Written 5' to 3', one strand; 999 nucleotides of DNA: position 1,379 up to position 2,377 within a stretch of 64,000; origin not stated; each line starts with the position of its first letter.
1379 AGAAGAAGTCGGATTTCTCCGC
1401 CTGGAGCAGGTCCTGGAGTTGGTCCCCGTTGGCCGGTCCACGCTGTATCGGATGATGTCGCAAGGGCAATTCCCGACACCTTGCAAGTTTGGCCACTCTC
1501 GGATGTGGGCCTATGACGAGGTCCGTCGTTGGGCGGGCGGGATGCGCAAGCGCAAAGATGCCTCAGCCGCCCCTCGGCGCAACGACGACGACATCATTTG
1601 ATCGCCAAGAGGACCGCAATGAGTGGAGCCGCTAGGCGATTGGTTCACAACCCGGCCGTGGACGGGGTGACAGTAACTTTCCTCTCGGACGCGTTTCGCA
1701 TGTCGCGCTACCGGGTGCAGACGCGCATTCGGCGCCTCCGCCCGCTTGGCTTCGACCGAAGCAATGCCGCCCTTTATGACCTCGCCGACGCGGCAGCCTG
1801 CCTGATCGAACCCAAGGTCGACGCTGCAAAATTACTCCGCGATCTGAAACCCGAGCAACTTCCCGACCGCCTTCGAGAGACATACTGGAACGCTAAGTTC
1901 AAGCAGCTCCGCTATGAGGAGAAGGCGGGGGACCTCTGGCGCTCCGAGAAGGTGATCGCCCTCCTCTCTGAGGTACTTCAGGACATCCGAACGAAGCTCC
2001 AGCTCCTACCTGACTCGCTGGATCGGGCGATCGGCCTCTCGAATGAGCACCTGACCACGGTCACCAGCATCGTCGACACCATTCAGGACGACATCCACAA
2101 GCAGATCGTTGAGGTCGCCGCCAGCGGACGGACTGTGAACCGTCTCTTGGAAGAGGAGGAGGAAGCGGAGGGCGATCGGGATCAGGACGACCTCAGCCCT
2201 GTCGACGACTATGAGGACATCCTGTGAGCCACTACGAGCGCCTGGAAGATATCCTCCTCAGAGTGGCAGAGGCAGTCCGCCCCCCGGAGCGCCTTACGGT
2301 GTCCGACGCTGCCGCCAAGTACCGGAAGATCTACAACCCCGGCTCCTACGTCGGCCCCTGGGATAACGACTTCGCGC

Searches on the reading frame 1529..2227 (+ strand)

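Call 27: search_protein_families(library=phrogs, proteins=[window:1529-2227:+], max_evalue=0.001)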
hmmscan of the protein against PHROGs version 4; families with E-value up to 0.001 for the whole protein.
window:1529-2227:+ (232 aa): 3 families
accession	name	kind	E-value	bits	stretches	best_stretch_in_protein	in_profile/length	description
phrog_141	-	head and packaging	2.7e-37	128.9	1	44-202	13-170/183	terminase small subunit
phrog_57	-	head and packaging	1.2e-15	58.9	1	47-221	13-194/199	terminase small subunit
phrog_21782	-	unknown function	3.4e-06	28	1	107-199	13-105/108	-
